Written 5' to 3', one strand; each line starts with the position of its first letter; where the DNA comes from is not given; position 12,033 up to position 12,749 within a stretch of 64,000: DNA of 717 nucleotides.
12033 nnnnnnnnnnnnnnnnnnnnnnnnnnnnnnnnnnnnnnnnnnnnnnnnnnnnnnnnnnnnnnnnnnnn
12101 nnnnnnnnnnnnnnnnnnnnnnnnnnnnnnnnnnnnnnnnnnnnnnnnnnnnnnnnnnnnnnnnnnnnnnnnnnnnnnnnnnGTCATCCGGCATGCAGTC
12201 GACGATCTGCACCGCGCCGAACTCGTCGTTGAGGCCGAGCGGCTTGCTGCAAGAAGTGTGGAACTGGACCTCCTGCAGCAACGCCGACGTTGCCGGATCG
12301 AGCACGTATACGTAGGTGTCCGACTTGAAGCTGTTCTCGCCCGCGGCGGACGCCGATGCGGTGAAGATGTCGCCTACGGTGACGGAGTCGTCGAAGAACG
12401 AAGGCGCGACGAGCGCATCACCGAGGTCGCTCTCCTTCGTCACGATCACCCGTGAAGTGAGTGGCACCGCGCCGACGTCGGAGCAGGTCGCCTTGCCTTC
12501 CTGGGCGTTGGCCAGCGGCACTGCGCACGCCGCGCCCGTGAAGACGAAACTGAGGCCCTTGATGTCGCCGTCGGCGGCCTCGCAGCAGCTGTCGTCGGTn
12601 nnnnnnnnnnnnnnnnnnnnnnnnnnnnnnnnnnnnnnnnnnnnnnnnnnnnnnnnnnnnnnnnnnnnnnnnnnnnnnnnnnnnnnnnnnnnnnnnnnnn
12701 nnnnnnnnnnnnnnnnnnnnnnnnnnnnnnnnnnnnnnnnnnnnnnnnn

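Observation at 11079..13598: Tat-exported protein built from four copies of an unassigned about 145-aa Cys-rich domain, co-oriented with a dedicated TlpA-like thiol:disulfide oxidoreductase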

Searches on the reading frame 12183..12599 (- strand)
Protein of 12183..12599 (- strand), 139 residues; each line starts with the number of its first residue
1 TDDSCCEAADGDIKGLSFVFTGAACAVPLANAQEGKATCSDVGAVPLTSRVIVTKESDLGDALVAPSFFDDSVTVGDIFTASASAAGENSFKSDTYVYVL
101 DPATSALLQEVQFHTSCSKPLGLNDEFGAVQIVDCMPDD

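Call 20: find_related_loci(query=A3, collection=genome_contigs, flank=10000)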
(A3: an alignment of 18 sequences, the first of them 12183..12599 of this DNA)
Query A3 (139 aa) in genome_contigs; peptide patterns used: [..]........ (x = any residue, [..] = any of these).
191 stretches matched a pattern; 158 encode a relative of the query (tblastn E <= 1e-3); the best 80 are kept; 77 distinct loci.
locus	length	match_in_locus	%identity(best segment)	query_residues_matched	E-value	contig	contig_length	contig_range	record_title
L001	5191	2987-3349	39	16-138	6e-23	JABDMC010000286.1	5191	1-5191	MAG: Akkermansiaceae bacterium isolate SS_bin_91 k127_1090947, whole genome shotgun sequence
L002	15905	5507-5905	35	3-139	1e-22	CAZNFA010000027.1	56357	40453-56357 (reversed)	MAG TPA_asm: uncultured Planctomycetales bacterium isolate SRP068000_co1_607 genome assembly, contig: NODE_445_length_56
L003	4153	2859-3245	35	5-136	4e-22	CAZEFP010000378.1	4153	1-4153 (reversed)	MAG TPA_asm: uncultured Planctomycetaceae bacterium isolate binchicken_co293_284 genome assembly, contig: NODE_41288_len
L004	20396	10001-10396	37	3-138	4e-22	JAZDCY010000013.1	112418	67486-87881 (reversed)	MAG: Gemmatimonadota bacterium isolate LQ108M_Bin_23 LQ108M_Bin_23_scaffold_13, whole genome shotgun sequence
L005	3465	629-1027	34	3-139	1e-21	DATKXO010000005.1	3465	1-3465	MAG TPA_asm: Phycisphaerae bacterium isolate SMAG_U14193 k141_3490, whole genome shotgun sequence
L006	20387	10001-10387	36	5-136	2e-21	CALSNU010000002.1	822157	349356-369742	MAG: uncultured bacterium isolate AK_MB461 genome assembly, contig: contig_31342_AK_MB461, whole genome shotgun sequence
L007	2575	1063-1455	37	5-139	2e-21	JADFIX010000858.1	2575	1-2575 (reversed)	MAG: Planctomycetota bacterium isolate B3T1B8 B3T1B8_NODE94404, whole genome shotgun sequence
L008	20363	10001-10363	35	10-133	4e-21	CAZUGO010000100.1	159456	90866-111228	MAG TPA_asm: uncultured Planctomycetales bacterium isolate binchicken_co31_282 genome assembly, contig: k141_598867, who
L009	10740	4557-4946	34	5-139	1e-20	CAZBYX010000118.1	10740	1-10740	MAG TPA_asm: uncultured Saprospiraceae bacterium isolate SRP162660_co1_321 genome assembly, contig: NODE_4909_length_107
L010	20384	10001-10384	36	3-133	2e-20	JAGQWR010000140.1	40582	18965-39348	MAG: Saprospiraceae bacterium isolate HKST-UBA18 2008_420252, whole genome shotgun sequence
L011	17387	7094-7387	38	36-134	2e-20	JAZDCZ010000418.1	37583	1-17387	MAG: Gemmatimonadota bacterium isolate LQ108M_Bin_24 LQ108M_Bin_24_scaffold_419, whole genome shotgun sequence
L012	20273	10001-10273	46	37-134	2e-19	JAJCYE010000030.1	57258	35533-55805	MAG: Actinomycetes bacterium isolate OFTM241 OFTM241_29, whole genome shotgun sequence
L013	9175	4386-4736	35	16-137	2e-19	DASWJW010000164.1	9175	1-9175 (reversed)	MAG TPA_asm: Planctomycetota bacterium isolate SMAG_U2906 k141_586763, whole genome shotgun sequence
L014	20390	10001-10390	33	5-139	2e-19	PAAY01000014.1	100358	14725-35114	MAG: Saprospirales bacterium isolate NAT133 MHASMcontig_874473, whole genome shotgun sequence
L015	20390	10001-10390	40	3-136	3e-19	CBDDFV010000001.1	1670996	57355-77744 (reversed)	MAG: Phycisphaerales bacterium isolate e08524e6-72c2-4009-ade9-8bacfec4bf15 genome assembly, contig: contig_1, whole gen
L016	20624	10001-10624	51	1-139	4e-19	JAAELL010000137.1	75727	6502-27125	MAG: bacterium isolate Bpl_4 BplG_CONTIG1292152, whole genome shotgun sequence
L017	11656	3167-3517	39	16-133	3e-19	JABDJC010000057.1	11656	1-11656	MAG: Acidimicrobiia bacterium isolate SS_bin_13 k127_1882419, whole genome shotgun sequence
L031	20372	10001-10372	39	6-133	7e-18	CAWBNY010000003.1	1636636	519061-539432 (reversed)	MAG: uncultured Acidimicrobiia bacterium isolate MFD01275.bin.1.25 genome assembly, contig: contig_2824, whole genome sh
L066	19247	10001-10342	31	16-134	6e-15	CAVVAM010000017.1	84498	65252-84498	MAG: uncultured Acidimicrobiaceae bacterium isolate MFD09779.bin.1.243 genome assembly, contig: contig_68750, whole geno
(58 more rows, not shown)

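Call 22: predict_structure(alignment_id=A2)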
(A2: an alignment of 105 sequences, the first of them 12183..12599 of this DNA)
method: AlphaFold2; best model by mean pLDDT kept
length: 139 residues; sequences in the alignment: 105
mean_pLDDT: 94.0   pTM: 0.89
mean pLDDT of the five models: 94.0, 93.6, 93.2, 92.4, 91.9
residues with pLDDT >= 90: 113; 70-90: 22; 50-70: 4; < 50: 0
segments of 3 or more residues with pLDDT < 50: none
pLDDT, mean of each block of 10 residues (from residue 1): 73 95 92 93 98 98 98 98 97 97 98 92 95 91
secondary structure, 60 per line:
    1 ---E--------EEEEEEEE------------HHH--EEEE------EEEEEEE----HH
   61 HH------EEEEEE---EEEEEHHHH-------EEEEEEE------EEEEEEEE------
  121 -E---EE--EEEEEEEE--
elements in order: E13-20 E38-41 E48-54 H59-62 E69-74 E78-82 H83-86 E94-100 E107-114 E130-137

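Call 25: fold_search(model_id=the predicted structure, library=pdb)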
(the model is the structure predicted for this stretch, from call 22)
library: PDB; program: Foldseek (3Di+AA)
matches with E <= 10: 812; with E <= 0.001: 0
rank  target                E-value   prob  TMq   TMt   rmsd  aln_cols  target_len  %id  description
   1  6ghd_B                2.2e-02  0.66  0.31  0.35   7.7       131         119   11  Structural analysis of the ternary complex between lamin A/C, BAF and emerin identifies an interface disrupted in auto (released 2018-08-08)
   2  9npe_D                4.2e-02  0.38  0.30  0.07  10.5       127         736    6  Crystal structure of the inactive conformation of a glycoside hydrolase (CapGH2b) from the GH2 family in the space gro (released 2025-11-12)
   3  9npe_A                4.2e-02  0.33  0.28  0.07  10.6       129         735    6  Crystal structure of the inactive conformation of a glycoside hydrolase (CapGH2b) from the GH2 family in the space gro (released 2025-11-12)
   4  9gs1_BaB              4.2e-02  0.09  0.16  0.10  14.2       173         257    9  Crystal structure of Arabidopsis thaliana Acyl-ACP Thioesterase (At-FatA) complexed with Oxaziclomefone (released 2025-05-14)
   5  9npf_F                4.5e-02  0.28  0.29  0.08  13.3       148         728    8  Crystal structure of the inactive conformation of a glycoside hydrolase (CapGH2b) from the GH2 family in the space gro (released 2025-11-12)
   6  9npe_C                5.6e-02  0.28  0.28  0.08  10.7       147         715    6  Crystal structure of the inactive conformation of a glycoside hydrolase (CapGH2b) from the GH2 family in the space gro (released 2025-11-12)
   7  6ghd_F                6.0e-02  0.51  0.32  0.36   7.6       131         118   10  Structural analysis of the ternary complex between lamin A/C, BAF and emerin identifies an interface disrupted in auto (released 2018-08-08)
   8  7hr5_A                6.0e-02  0.07  0.16  0.10  14.4       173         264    9  PanDDA analysis group deposition -- Crystal Structure of FatA in complex with Z969591530 (released 2025-08-13)
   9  9npf_E                7.1e-02  0.20  0.28  0.07  13.8       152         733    9  Crystal structure of the inactive conformation of a glycoside hydrolase (CapGH2b) from the GH2 family in the space gro (released 2025-11-12)
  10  9npf_A                7.1e-02  0.20  0.28  0.07  13.4       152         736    8  Crystal structure of the inactive conformation of a glycoside hydrolase (CapGH2b) from the GH2 family in the space gro (released 2025-11-12)
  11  9grr                  7.1e-02  0.10  0.15  0.08  13.9       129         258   11  Crystal structure of Arabidopsis thaliana Acyl-ACP Thioesterase (At-FatA) complexed with Cinmethylin (released 2025-05-14)
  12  7hqx_A                7.1e-02  0.07  0.16  0.10  14.4       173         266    9  PanDDA analysis group deposition -- Crystal Structure of FatA in complex with Z218760918 (released 2025-08-13)
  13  7crg_B                8.0e-02  0.35  0.30  0.31  11.2       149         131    9  Beta-strand-mediated dimeric formation of the extended Ig-like domains of human lamin A/C (released 2021-08-25)
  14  9npf_B                8.5e-02  0.25  0.29  0.07  10.7       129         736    6  Crystal structure of the inactive conformation of a glycoside hydrolase (CapGH2b) from the GH2 family in the space gro (released 2025-11-12)
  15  7hra_B                8.5e-02  0.11  0.15  0.08  14.1       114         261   10  PanDDA analysis group deposition -- Crystal Structure of FatA in complex with Z45415581 (released 2025-08-13)
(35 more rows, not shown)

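Call 32: fold_search(model_id=the predicted structure, library=viral)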
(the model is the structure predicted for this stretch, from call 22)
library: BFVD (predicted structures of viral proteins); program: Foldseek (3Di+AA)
matches with E <= 10: 734; with E <= 0.001: 0
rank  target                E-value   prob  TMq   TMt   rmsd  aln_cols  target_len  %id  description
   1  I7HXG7                2.6e-02  0.63  0.29  0.16   8.6       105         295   15  Phi92_gp153 [Escherichia phage phi92]
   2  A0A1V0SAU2            3.5e-02  0.66  0.34  0.14   9.3       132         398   13  Uncharacterized protein [Catovirus CTV1]
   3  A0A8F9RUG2            5.9e-02  0.28  0.25  0.13   7.9       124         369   13  Coat protein (Fragment) [Cycas necrotic stunt virus]
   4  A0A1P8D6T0            6.6e-02  0.20  0.26  0.21  14.6       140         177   10  P3 protein [Rice stripe mosaic virus]
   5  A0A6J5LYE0            7.0e-02  0.28  0.24  0.20  11.1       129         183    8  Uncharacterized protein (Fragment) [uncultured Caudovirales phage]
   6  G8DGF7                9.4e-02  0.20  0.22  0.15  11.8       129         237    8  (no name in the UniProt tables at hand)
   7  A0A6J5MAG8            1.1e-01  0.28  0.27  0.29  14.4       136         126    6  Uncharacterized protein [uncultured Caudovirales phage]
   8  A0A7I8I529            1.5e-01  0.20  0.28  0.20   8.8       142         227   10  Polyprotein 2 (Fragment) [Cycas necrotic stunt virus]
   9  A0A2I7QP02            1.8e-01  0.30  0.29  0.34   7.4       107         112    9  (no name in the UniProt tables at hand)
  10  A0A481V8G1            1.9e-01  0.25  0.27  0.25   5.8       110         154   12  Transmembrane domain protein [Halobacterium phage ChaoS9]
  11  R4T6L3                1.9e-01  0.14  0.23  0.26  11.6       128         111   12  Uncharacterized protein [Halogranum tailed virus 1]
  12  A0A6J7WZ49            2.0e-01  0.44  0.30  0.44   7.6       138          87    7  Uncharacterized protein [uncultured Caudovirales phage]
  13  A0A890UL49            2.0e-01  0.01  0.10  0.03  29.6       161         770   12  (no name in the UniProt tables at hand)
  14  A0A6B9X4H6            2.1e-01  0.25  0.28  0.06   8.9       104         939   12  BIG2 domain-containing protein [Escherichia phage alia]
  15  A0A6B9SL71            2.1e-01  0.15  0.28  0.16  13.5       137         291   12  Genome polyprotein (Fragment) [Human parechovirus 6]
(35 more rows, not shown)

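Call 33: search_solved_structures(query=A2, max_evalue=10, show_alignments=2)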
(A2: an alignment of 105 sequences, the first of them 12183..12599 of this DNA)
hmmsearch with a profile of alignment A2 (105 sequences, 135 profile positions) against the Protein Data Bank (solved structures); distinct sequences matched with E-value up to 10: 8.
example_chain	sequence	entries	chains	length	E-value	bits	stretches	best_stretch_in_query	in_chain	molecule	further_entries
2ymu_A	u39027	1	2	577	0.00018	25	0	90-111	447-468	WD-40 REPEAT PROTEIN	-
7bif_A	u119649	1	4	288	0.003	21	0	90-111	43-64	v22WRAP-T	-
7bid_A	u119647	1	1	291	0.0034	20.9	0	90-111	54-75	v31WRAP-T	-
7bie_A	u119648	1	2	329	0.0079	19.7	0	90-111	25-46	nvWRAP-T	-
6r60_A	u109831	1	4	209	0.0084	19.6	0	90-111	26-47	WD-40 repeat protein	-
6r5y_A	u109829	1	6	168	0.033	17.7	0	90-111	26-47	WD-40 repeat protein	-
7big_A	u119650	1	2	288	0.13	15.7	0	90-111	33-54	v13WRAP-T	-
6r5z_A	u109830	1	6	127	0.3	14.6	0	90-111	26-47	9-bladed beta-propeller formed by three 3-bladed fragments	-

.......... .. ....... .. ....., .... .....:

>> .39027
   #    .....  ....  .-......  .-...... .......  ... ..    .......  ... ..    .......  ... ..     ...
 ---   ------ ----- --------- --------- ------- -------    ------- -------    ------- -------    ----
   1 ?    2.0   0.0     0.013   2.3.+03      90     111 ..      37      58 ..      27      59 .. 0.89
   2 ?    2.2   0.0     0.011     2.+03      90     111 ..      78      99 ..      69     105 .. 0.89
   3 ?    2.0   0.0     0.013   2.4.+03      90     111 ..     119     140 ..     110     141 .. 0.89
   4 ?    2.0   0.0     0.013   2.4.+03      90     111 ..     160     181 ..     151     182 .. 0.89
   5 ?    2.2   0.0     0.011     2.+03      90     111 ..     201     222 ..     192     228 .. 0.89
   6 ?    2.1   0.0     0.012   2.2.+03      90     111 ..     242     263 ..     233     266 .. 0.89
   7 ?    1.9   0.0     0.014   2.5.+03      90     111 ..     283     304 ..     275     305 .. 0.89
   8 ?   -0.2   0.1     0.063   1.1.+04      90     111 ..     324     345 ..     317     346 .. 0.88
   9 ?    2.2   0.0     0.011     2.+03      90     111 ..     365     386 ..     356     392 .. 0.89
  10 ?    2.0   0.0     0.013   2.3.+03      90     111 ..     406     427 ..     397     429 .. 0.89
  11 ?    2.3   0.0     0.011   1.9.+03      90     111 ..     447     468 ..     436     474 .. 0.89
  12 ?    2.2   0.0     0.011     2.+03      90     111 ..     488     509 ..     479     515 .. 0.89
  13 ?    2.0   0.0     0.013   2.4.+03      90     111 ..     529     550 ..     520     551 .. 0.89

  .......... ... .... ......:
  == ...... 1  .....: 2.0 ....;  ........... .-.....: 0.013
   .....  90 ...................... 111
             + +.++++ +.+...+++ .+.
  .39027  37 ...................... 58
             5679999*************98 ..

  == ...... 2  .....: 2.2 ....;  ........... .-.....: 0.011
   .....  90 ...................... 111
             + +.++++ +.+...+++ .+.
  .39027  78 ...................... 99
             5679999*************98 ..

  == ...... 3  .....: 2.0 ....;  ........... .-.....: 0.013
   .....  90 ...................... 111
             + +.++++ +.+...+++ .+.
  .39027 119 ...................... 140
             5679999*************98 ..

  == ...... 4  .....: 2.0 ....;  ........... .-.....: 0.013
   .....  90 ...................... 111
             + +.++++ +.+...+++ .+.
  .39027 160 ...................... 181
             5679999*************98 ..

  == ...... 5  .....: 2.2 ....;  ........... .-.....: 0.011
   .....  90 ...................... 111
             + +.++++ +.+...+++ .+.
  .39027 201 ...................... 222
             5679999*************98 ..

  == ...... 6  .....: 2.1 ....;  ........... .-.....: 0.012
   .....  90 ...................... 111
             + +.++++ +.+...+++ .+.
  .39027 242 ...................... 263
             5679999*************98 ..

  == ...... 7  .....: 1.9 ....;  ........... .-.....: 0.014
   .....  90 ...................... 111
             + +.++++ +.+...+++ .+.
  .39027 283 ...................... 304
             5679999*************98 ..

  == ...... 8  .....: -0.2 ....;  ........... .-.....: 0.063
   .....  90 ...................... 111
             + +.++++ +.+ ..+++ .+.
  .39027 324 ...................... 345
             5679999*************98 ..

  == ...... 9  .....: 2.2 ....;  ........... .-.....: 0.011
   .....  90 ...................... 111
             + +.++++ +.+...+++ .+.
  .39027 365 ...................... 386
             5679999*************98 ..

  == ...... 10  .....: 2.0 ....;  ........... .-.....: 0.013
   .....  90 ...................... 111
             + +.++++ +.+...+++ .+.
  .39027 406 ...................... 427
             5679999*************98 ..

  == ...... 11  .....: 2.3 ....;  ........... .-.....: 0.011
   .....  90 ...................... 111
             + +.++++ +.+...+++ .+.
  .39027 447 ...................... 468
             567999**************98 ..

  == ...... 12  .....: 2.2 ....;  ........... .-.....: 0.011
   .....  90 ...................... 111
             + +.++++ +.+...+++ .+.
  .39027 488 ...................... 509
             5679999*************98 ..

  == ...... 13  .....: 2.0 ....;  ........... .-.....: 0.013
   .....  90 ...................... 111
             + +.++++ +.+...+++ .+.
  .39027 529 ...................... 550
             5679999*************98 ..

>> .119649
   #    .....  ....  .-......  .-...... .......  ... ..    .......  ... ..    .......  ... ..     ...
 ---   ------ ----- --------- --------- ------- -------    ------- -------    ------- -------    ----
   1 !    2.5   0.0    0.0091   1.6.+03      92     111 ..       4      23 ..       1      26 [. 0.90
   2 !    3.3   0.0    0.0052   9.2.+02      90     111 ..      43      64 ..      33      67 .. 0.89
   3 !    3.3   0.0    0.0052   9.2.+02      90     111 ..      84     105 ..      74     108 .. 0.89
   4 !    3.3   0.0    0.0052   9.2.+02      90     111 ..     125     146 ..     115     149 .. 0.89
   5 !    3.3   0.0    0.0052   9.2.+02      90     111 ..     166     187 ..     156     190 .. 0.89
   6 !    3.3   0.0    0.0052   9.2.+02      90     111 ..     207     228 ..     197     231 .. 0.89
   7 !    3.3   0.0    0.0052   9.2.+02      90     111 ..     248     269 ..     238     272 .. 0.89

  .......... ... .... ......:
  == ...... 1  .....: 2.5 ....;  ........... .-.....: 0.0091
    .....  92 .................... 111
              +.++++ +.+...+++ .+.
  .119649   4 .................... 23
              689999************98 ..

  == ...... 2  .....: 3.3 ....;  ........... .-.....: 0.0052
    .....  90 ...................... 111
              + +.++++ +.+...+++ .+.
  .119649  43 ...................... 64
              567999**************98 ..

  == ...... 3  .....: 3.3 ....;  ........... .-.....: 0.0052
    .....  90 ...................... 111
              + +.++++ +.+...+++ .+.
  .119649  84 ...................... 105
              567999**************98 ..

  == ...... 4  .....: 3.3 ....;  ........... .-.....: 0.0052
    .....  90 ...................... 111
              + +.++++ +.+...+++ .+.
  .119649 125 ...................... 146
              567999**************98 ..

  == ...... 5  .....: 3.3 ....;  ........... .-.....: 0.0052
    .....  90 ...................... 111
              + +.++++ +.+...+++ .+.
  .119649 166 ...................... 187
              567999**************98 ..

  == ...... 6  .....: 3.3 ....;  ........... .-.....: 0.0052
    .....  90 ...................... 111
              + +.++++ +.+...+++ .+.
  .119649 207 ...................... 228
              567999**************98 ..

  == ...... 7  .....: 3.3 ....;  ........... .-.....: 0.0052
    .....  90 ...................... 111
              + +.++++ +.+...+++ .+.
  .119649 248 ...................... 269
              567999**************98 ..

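Call 43: search_protein_families(library=pfam, proteins=[L012:6338-8737:+, L012:11102-11389:+, L012:11389-12507:+, L031:6927-7427:+, L031:11761-14370:-, L066:11296-11775:-, L066:4077-4532:-, L017:3750-4751:+, L017:4747-5511:-, L016:11125-15666:-], max_evalue=0.001)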
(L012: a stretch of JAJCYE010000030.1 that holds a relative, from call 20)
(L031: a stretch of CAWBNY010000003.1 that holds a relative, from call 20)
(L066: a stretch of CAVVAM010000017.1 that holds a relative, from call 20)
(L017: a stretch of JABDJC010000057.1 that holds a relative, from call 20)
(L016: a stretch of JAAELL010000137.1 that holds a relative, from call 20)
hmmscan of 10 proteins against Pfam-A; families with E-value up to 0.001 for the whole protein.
L012:6338-8737:+ (800 aa): 5 families
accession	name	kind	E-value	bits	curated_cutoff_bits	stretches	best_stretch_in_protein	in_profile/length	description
PF22521.2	HypF_C_2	-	2.4e-80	270.2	27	1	544-784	1-241/241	Carbamoyltransferase, Kae1-like Domain, second subdomain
PF01300.24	Sua5_yciO_yrdC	-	2.7e-39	134.9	25.1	1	246-411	2-169/178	Telomere recombination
PF07503.17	zf-HYPF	-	4.9e-35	119.5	23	2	145-177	1-33/34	HypF finger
PF17788.7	HypF_C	-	4.8e-34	117.4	23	1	440-535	4-99/99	HypF Kae1-like domain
PF00708.24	Acylphosphatase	-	7.7e-20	71.4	22.5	1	43-126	2-85/85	Acylphosphatase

L012:11102-11389:+ (96 aa): 1 family
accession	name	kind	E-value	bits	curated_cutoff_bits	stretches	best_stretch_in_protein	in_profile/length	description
PF01455.23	HupF_HypC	-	5.3e-09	36.5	28.5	1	42-96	4-57/65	HupF/HypC family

L012:11389-12507:+ (373 aa): 1 family
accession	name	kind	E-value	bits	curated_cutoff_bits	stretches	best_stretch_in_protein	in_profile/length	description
PF01924.21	HypD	-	3.4e-155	516.9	25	1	12-361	2-350/351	Hydrogenase formation hypA family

L031:6927-7427:+ (167 aa): 0 families

L031:11761-14370:- (870 aa): 0 families

L066:11296-11775:- (160 aa): 0 families

L066:4077-4532:- (152 aa): 0 families

L017:3750-4751:+ (334 aa): 2 families
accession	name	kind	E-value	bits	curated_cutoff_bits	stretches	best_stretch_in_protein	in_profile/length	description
PF02254.24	TrkA_N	-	1.1e-27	97.1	23.8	1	127-243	1-114/116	TrkA-N domain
PF07885.22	Ion_trans_2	-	1.7e-10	41.1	22.5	1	50-107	22-78/79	Ion channel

L017:4747-5511:- (255 aa): 8 families
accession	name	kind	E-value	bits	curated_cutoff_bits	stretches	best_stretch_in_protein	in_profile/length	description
PF13649.12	Methyltransf_25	-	8.8e-20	71.6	27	1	34-123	1-97/97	Methyltransferase domain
PF13489.12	Methyltransf_23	-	7.8e-19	68.4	27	1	10-142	3-124/164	Methyltransferase domain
PF08242.18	Methyltransf_12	-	4.8e-17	62.9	30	1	35-125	1-98/98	Methyltransferase domain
PF08241.18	Methyltransf_11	-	5e-17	62.8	21.2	1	35-126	1-94/95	Methyltransferase domain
PF13847.12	Methyltransf_31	-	3e-14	53.4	27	1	34-132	7-114/145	Methyltransferase domain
PF05175.20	MTS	-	1.7e-06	28.3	23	1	22-128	22-139/170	Methyltransferase small domain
PF13679.12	Methyltransf_32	-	0.00045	20.6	27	1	31-79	26-78/143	Methyltransferase domain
PF01739.24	CheR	-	0.00049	20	27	0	76-127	119-173/195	CheR methyltransferase, SAM binding domain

L016:11125-15666:- (1514 aa): 16 families
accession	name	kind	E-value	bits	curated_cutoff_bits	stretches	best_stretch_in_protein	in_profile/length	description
PF00158.32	Sigma54_activat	-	5e-37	127.6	20.2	1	1212-1378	1-167/168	Sigma-54 interaction domain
PF14532.12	Sigma54_activ_2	-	1.7e-16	61.2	25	1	1213-1383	1-138/138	Sigma-54 interaction domain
PF00069.31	Pkinase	-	2.4e-14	53.8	31.7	1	35-123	102-195/263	Protein kinase domain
PF13185.12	GAF_2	-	2.4e-13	50.9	28.6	1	1028-1167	1-136/136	GAF domain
PF02954.25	HTH_8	-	2.9e-13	49.7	22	1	1471-1510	2-41/42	Bacterial regulatory protein, Fis family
PF01590.32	GAF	-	3.5e-12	47.4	22.4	1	1030-1166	1-133/133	GAF domain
PF13424.12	TPR_12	-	6.5e-12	45.9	30.1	1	723-791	4-74/77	Tetratricopeptide repeat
PF25601.1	AAA_lid_14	-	9.8e-12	45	27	1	1385-1445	2-63/87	AAA+ ATPase lid domain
PF13492.12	GAF_3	-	8.2e-11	42.9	27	1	1030-1167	1-128/129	GAF domain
PF07719.23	TPR_2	-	9.2e-10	38.3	27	0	724-752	3-31/34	Tetratricopeptide repeat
PF17667.7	Pkinase_fungal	-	4.1e-07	29.5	24.1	1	28-110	283-378/387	Fungal protein kinase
PF17874.7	TPR_MalT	-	1.6e-06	28.1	45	1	715-874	115-275/336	MalT-like TPR region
PF13374.12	TPR_10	-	3.1e-06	27.5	27.5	1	724-754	4-34/42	Tetratricopeptide repeat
PF00515.34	TPR_1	-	1.1e-05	25.5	27.8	0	726-753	5-32/34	Tetratricopeptide repeat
PF13181.12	TPR_8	-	2.1e-05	24.7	25.7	0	726-753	5-32/34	Tetratricopeptide repeat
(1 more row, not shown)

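Call 48: search_protein_representatives(alignment_id=A2)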
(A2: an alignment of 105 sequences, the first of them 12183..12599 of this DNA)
Query: 105 sequences, 135 profile positions. Proteins with E-value up to 0.001 (for the whole library): 3101; up to 1e-10: 1970; up to 1e-30: 717. The best 150 are listed.
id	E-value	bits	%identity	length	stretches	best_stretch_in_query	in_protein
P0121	2.1e-298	989.6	-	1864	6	3-134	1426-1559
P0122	4.3e-231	771.7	-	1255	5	2-134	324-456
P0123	2.1e-216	724.1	-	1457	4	2-134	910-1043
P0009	6.1e-215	719.4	-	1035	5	4-133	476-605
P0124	3.5e-213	713.7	-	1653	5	2-133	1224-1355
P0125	3.2e-209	700.9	-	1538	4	2-134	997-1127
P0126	8.0e-209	699.6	-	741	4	2-133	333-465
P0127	4.4e-203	681.0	-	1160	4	2-134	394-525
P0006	1.4e-200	672.9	-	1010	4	2-131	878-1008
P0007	1.1e-196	660.3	-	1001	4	2-131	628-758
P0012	1.4e-191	643.7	-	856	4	2-133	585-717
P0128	3.4e-190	639.3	-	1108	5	3-132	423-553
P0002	4.3e-190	638.9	-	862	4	2-134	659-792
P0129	3.7e-189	635.9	-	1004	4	3-134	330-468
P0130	6.4e-182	612.5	-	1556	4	2-133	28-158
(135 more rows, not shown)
